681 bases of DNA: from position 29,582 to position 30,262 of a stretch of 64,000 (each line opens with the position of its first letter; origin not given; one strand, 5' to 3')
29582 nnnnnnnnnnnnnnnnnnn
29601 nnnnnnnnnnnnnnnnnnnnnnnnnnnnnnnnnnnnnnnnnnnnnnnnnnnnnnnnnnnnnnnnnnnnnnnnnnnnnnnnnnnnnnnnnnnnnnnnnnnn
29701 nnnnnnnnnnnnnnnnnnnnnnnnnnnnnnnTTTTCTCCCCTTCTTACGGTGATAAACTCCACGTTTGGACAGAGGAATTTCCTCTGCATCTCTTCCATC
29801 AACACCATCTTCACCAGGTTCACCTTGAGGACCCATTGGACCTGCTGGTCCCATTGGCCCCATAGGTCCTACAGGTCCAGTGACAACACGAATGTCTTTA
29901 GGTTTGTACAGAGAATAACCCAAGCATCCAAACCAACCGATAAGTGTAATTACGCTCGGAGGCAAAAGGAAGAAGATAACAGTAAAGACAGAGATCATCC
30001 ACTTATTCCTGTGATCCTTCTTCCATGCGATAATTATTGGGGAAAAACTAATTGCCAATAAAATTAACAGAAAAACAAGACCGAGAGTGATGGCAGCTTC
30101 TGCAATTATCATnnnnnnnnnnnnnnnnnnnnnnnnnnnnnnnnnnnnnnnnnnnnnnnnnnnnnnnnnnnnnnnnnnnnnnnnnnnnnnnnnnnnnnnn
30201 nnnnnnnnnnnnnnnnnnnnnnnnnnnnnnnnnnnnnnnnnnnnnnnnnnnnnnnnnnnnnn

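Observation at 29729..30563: Membrane-protein cluster: holin-like microprotein, lipoprotein, and a membrane-anchored collagen-like protein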

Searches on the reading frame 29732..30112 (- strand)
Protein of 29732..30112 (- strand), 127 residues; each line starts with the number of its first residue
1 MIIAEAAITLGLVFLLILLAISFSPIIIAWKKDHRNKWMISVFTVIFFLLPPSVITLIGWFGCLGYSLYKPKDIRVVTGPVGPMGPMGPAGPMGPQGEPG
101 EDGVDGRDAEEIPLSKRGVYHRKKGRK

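Call 4: search_protein_families(library=pfam, proteins=[window:29732-30112:-], max_evalue=0.1)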
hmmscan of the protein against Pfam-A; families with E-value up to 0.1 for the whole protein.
window:29732-30112:- (127 aa): 2 families
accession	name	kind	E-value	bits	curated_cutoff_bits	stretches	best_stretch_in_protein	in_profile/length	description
PF01391.23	Collagen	-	1.8e-05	24.8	27.2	1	79-106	1-28/60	Collagen triple helix repeat (20 copies)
PF14373.11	Imm_superinfect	-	3.6e-05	24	27.9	1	25-67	5-41/42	Superinfection immunity protein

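Call 5: search_protein_families(library=phrogs, proteins=[window:29732-30112:-], max_evalue=0.1)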
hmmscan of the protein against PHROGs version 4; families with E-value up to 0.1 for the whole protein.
window:29732-30112:- (127 aa): 35 families (the best 25 are shown)
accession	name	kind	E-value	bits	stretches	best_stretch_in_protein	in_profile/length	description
phrog_15593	-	unknown function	1e-23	84.6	1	19-124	20-122/123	-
phrog_1039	-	moron, auxiliary metabolic gene and host takeover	9.6e-08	33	1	7-68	114-169/199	immunity to superinfection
phrog_819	-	tail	4.6e-06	26.1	1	78-107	638-667/1024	tail protein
phrog_5073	-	tail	8.7e-06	26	1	79-106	306-333/519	tail fiber protein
phrog_17587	-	tail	1.4e-05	24.7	1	71-115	352-396/641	tail fiber protein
phrog_22681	-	DNA, RNA and nucleotide metabolism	1.8e-05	25.7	1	77-111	112-146/157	DNA polymerase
phrog_6320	-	tail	2.3e-05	24.4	1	78-108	151-181/745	tail fiber protein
phrog_14726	-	tail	2.3e-05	24.3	1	78-115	194-233/537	tail fiber protein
phrog_1806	-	tail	2.7e-05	24.6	1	78-109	138-169/276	collagen like minor tail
phrog_3449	-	tail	3.1e-05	23.4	1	76-110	36-70/549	tail collar protein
phrog_10972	-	tail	5.9e-05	23.7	1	77-106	161-190/343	tail fiber protein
phrog_8745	-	tail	0.00021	19.7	1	78-111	1412-1445/1803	tail fiber protein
phrog_26654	-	unknown function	0.00046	20.7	1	77-118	89-130/360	-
phrog_9328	-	unknown function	0.00058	21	1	73-106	34-67/94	-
phrog_366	-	tail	0.00062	20.3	1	79-109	348-378/474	tail fiber protein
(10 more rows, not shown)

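Call 7: search_dna_similar(query=window:29732-30112:-, collection=phages, mode=protein, max_rows=40, max_evalue=0.001)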
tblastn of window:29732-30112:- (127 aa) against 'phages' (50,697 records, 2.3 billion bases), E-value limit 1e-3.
Records with a match: 5; places in all: 5; records where one place covers at least 80% of the query: 1.
Best place of each record, by identity: 95-99% 1; <60% 4.
By first word of the organism name: Pectobacterium 2; Cronobacter 2; Salmonella 1.
By host as written in the record: Pectobacterium sp. 2; Cronobacter sakazakii 2; Salmonella enterica subsp. enterica serovar Typhimurium SE-BS17 1.
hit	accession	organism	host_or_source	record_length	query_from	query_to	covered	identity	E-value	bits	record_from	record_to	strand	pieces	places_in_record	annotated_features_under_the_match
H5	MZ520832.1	Salmonella phage SSBI34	Salmonella enterica subsp. enterica ...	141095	1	127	100%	98.4%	3e-43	155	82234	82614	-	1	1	hypothetical protein (x2)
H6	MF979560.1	Pectobacterium phage DU_PP_I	Pectobacterium sp.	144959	29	124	76%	38.5%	1e-6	52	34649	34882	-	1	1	hypothetical protein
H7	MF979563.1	Pectobacterium phage DU_PP_IV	Pectobacterium sp.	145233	29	124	76%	38.5%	1e-6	52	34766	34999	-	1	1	hypothetical protein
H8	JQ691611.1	Cronobacter phage CR9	Cronobacter sakazakii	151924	29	124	76%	37.5%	8e-9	57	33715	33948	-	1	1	hypothetical protein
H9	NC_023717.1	Cronobacter phage CR9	Cronobacter sakazakii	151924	29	124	76%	37.5%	8e-9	57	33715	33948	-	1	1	hypothetical protein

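Call 28: find_homologous_proteins(query=window:29732-30112:-, max_evalue=0.001)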
Query window:29732-30112:- (127 aa): 4 proteins with E <= 0.001 among 1552 candidates.
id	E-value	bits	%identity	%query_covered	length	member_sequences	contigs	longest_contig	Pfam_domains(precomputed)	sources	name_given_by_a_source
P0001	1.9e-79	282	98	100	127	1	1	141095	PF01391.24,PF14373.12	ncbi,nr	ncbi:hypothetical protein [Salmonella phage SSBI34]|nr:hypothetical protein [Salmonella phage SSBI34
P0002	1.3e-4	39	69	28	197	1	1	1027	PF01391.24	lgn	-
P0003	1.5e-4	39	-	-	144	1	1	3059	PF01391.24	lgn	-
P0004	9.0e-4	37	58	31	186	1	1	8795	PF01391.24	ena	-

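Call 34: search_protein_families(library=pfam, alignment_id=A1, max_evalue=0.01)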
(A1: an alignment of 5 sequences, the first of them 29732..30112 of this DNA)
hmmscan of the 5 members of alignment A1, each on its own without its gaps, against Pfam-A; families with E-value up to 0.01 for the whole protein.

A. member 1, window:29732-30112:- (127 aa): 2 families
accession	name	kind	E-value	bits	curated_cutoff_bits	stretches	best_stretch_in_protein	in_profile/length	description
PF01391.23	Collagen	-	1.8e-05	24.8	27.2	1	79-106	1-28/60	Collagen triple helix repeat (20 copies)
PF14373.11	Imm_superinfect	-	3.6e-05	24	27.9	1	25-67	5-41/42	Superinfection immunity protein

B. families by the number of members that match (of 5 scanned): 3 families
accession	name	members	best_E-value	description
PF01391.23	Collagen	3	1.4e-05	Collagen triple helix repeat (20 copies)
PF14373.11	Imm_superinfect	3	2.7e-05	Superinfection immunity protein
PF04328.18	Sel_put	1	0.005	Selenoprotein, putative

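Call 36: find_homologous_proteins(query=A1, max_evalue=0.001)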
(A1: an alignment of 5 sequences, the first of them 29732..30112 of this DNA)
Query A1 (5 sequences) (127 aa, profile of the alignment): 58 proteins with E <= 0.001 among 8000 candidates.
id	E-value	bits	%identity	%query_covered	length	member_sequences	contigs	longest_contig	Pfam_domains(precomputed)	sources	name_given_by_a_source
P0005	5.6e-57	209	38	89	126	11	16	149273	PF01391.24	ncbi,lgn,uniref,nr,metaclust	ncbi:hypothetical protein CR3_gp038 [Cronobacter phage CR3]|uniref:Uncharacterized protein n=1 Tax=C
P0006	2.7e-56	207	42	89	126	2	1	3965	PF01391.24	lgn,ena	-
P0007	4.5e-56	206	37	89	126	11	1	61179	PF01391.24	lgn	-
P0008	6.3e-56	206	38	89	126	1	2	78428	PF01391.24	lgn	-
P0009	3.0e-55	203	36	94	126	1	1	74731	PF01391.24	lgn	-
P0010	3.3e-55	203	37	91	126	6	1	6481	PF01391.24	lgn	-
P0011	2.8e-54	200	34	94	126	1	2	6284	PF01391.24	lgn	-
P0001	3.3e-53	197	98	100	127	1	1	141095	PF01391.24,PF14373.12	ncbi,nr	ncbi:hypothetical protein [Salmonella phage SSBI34]|nr:hypothetical protein [Salmonella phage SSBI34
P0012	8.0e-53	196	39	84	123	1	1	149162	-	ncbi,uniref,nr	ncbi:hypothetical protein HL10_gp039 [Cronobacter phage CR8]|uniref:Superinfection immunity protein 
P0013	2.9e-52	194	40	84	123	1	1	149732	-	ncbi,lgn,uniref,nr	ncbi:hypothetical protein ADU18_0146 [Cronobacter phage PBES 02]|uniref:Superinfection immunity prot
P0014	2.2e-51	191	40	89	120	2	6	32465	-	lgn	-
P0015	4.2e-51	190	38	94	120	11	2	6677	-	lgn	-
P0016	6.5e-48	180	35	88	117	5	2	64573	-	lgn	-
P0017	2.0e-47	178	37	89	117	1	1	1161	-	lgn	-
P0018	1.5e-45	172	30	86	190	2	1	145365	-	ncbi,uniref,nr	ncbi:hypothetical protein A54_252 [Septuagintavirus sv54]|uniref:Uncharacterized protein n=1 Tax=Esc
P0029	9.1e-32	127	40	78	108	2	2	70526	PF14373.12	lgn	-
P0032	1.0e-30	124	40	85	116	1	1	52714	-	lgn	-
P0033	7.1e-30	121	29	83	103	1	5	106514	-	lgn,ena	-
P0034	3.0e-7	48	43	32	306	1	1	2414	PF01391.24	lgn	-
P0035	5.3e-7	47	52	26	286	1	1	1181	PF01391.24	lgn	-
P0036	5.0e-6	44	55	31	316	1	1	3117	PF01391.24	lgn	-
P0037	9.4e-6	43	43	35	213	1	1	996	PF01391.24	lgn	-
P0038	1.2e-5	43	39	30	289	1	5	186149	PF01391.24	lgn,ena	-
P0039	1.2e-5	43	49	24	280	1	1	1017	PF01391.24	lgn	-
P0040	1.7e-5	43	38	55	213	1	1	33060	PF01391.24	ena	-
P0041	2.1e-5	42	60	28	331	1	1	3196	PF01391.24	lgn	-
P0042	2.3e-5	42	46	31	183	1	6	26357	PF01391.24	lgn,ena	-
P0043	3.4e-5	42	46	32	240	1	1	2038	PF01391.24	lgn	-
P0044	4.4e-5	41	40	29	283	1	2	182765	PF01391.24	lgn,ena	-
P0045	5.8e-5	41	48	31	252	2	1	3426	PF01391.24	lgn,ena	-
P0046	8.4e-5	40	46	35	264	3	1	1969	PF01391.24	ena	-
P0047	9.4e-5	40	49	32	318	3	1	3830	PF01391.24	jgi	jgi:hypothetical protein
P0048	1.5e-4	39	37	46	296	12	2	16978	PF01391.24,PF24243.2,PF18454.8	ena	-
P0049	2.7e-4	39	60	24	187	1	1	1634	PF01391.24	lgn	-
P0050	2.8e-4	39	52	31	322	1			PF01391.24,PF01484.23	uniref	uniref:Nematode cuticle collagen N-terminal domain-containing protein n=1 Tax=Acrobeloides nanus Tax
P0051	3.4e-4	38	48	35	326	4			PF01391.24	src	-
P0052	4.7e-4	38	62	23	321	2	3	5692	PF01391.24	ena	-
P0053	5.3e-4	38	38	29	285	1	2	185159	PF01391.24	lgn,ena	-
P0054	5.3e-4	38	56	20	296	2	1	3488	PF01391.24,PF24243.2,PF18454.8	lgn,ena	-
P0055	6.0e-4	38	49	34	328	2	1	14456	PF01391.24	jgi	-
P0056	6.9e-4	37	34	61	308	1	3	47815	PF01391.24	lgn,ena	-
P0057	8.1e-4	37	52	23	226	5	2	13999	PF01391.24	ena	-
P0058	9.1e-4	37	52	24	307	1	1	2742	PF01391.24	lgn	-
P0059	9.4e-4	37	53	28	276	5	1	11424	PF01391.24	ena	-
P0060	9.8e-4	37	43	35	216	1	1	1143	PF01391.24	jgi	jgi:hypothetical protein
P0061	9.9e-4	37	74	18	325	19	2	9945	PF01391.24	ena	-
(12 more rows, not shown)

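Call 52: predict_structure(alignment_id=A4)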
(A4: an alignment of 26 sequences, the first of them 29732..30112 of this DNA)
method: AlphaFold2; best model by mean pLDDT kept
length: 127 residues; sequences in the alignment: 26
mean_pLDDT: 74.1   pTM: 0.39
mean pLDDT of the five models: 74.1, 73.5, 73.4, 72.9, 71.9
residues with pLDDT >= 90: 40; 70-90: 38; 50-70: 23; < 50: 26
segments of 3 or more residues with pLDDT < 50: 102-120
pLDDT, mean of each block of 10 residues (from residue 1): 92 92 92 93 88 85 88 71 62 50 47 44 54
secondary structure, 60 per line:
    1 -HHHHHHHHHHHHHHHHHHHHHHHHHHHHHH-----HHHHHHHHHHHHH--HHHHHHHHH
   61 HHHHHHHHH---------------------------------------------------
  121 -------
elements in order: H2-31 H37-49 H52-69

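Call 53: find_encoding_contigs(protein=P0033, flank=3000, max_places=2)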
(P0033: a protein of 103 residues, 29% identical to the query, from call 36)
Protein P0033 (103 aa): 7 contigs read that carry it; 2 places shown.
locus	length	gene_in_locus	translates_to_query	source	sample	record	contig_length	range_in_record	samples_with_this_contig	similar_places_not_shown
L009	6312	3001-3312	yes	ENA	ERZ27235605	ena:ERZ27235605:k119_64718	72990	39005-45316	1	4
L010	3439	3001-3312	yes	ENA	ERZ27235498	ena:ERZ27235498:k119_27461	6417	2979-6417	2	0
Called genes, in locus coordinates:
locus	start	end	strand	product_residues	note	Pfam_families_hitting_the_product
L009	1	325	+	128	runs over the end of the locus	-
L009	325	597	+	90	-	-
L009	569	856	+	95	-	-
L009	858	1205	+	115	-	PF14216:DUF4326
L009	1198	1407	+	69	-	-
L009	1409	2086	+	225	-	-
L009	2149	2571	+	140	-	-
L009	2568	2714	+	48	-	-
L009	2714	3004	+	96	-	-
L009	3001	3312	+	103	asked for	-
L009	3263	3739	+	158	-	PF24011:DUF7325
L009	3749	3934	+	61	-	-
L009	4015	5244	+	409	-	-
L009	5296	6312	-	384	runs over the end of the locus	PF25390:WD40_RLD, PF13540:RCC1_2 (faint)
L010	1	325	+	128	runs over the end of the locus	-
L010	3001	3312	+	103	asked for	-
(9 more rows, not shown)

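Call 54: find_encoding_contigs(protein=P0032, flank=3000, max_places=2)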
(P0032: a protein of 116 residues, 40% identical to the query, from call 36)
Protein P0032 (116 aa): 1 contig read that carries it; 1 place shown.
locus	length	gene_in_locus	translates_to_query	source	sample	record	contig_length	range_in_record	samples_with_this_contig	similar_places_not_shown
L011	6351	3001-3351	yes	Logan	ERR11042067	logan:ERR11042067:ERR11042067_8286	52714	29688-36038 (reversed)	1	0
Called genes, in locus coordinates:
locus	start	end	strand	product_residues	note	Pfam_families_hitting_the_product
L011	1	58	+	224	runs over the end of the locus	-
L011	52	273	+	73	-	-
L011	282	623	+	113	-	-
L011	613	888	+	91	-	-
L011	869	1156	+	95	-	-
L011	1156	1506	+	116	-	PF14216:DUF4326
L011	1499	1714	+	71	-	-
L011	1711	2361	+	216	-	-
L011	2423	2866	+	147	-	-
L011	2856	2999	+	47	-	-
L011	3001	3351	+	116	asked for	-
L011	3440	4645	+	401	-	-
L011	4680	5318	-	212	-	-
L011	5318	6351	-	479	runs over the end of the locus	PF26208:Phage_phiTE_241_N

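Call 73: search_protein_families(library=ncbifam, proteins=[window:29732-30112:-], max_evalue=0.1)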
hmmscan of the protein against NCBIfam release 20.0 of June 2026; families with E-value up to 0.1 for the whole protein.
window:29732-30112:- (127 aa): 3 families
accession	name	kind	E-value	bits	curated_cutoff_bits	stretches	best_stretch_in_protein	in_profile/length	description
NF038329.2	gly_rich_SclB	equivalog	5.7e-05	22.2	325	1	79-112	162-195/442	LPXTG-anchored collagen-like adhesin Scl2/SclB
NF046116.1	adhesin_Lcl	equivalog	0.00034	19.3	500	1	71-107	70-106/431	collagen-like adhesin Lcl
NF038330.1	adhesin_SclA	exception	0.0035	17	400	1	79-110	225-256/405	LPXTG-anchored collagen-like adhesin Scl1/SclA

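Call 74: search_protein_families(library=padloc, proteins=[window:29732-30112:-], max_evalue=0.1)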
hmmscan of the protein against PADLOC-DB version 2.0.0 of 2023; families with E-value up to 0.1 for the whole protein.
window:29732-30112:- (127 aa): 0 families

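Call 101: search_dna_similar(query=P0005, collection=phages, mode=protein, max_rows=60, max_evalue=0.001)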
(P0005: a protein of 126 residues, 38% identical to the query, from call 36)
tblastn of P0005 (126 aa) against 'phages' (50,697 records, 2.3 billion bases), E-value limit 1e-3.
Records with a match: 28; places in all: 28; records where one place covers at least 80% of the query: 22.
Best place of each record, by identity: >=99% 2; 80-90% 12; 60-80% 4; <60% 10.
By first word of the organism name: Cronobacter 8; Pectobacterium 7; Escherichia 6; Enterobacter 5; Pantoea 1; Klebsiella 1.
By host as written in the record: Cronobacter sakazakii 4; Enterobacter hormaechei subsp. xiangfangensis 4; Escherichia coli str. K-12 substr. MG1655 4; Pectobacterium carotovorum subsp. carotovorum 27 3; Cronobacter sakazakii ATCC 29544 2; Cronobacter sp. 2; Pectobacterium sp. 2; Pectobacterium carotovorum 1; and 6 more.
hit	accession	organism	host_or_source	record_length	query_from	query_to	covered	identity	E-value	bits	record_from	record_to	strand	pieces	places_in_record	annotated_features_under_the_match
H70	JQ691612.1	Cronobacter phage CR3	Cronobacter sakazakii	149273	1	126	100%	100.0%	4e-51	178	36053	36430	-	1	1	hypothetical protein (x2)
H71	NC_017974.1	Cronobacter phage CR3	Cronobacter sakazakii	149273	1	126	100%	100.0%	4e-51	178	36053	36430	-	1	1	hypothetical protein (x2)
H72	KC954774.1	Cronobacter phage CR8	Cronobacter sakazakii ATCC 29544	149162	1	125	99%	86.4%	6e-46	163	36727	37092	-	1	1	hypothetical protein (x2)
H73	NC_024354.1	Cronobacter phage CR8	Cronobacter sakazakii ATCC 29544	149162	1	125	99%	86.4%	6e-46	163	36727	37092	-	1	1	hypothetical protein (x2)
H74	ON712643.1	Pectobacterium phage vB_PcaM_P7_Pc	Pectobacterium carotovorum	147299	1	125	99%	86.4%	1e-45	162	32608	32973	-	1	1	hypothetical protein (x2) | ribosome_binding_site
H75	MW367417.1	Pectobacterium phage PcCB7V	Pectobacterium sp. 7V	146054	1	126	100%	84.9%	2e-46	164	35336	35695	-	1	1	hypothetical protein (x2)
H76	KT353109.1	Cronobacter phage PBES 02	Cronobacter sp.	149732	1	125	99%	85.6%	3e-45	161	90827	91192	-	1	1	hypothetical protein (x2)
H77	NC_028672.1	Cronobacter phage PBES 02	Cronobacter sp.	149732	1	125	99%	85.6%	3e-45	161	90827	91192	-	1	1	hypothetical protein (x2)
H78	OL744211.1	Enterobacter phage vB_ExiM_F1M1E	Enterobacter hormaechei subsp. ...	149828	1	125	99%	83.2%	5e-42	152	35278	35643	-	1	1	hypothetical protein (x2)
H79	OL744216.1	Enterobacter phage vB_ExiM_F4M1E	Enterobacter hormaechei subsp. ...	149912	1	125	99%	83.2%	5e-42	152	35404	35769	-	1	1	hypothetical protein (x2)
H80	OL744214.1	Enterobacter phage vB_ExiM_F2M1E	Enterobacter hormaechei subsp. ...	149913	1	125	99%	83.2%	5e-42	152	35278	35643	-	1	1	hypothetical protein (x2)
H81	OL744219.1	Enterobacter phage vB_ExiM_F5M1E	Enterobacter hormaechei subsp. ...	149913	1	125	99%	83.2%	5e-42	152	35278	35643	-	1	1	hypothetical protein (x2)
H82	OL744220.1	Pantoea phage vB_PdiM_F5M2A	Pantoea dispersa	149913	1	125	99%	83.2%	5e-42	152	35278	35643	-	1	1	hypothetical protein (x2)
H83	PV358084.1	Enterobacter phage ENT3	Enterobacter hormaechei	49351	1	125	99%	81.6%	3e-41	150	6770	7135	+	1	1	record has no annotation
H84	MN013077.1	Klebsiella phage vB_KaeM_KaOmega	Klebsiella aerogenes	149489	1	125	99%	77.6%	1e-40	148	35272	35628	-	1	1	hypothetical protein (x2)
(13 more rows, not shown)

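Call 103: fold_search(model_id=the predicted structure, library=pdb)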
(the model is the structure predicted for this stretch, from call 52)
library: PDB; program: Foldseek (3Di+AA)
matches with E <= 10: 0; with E <= 0.001: 0
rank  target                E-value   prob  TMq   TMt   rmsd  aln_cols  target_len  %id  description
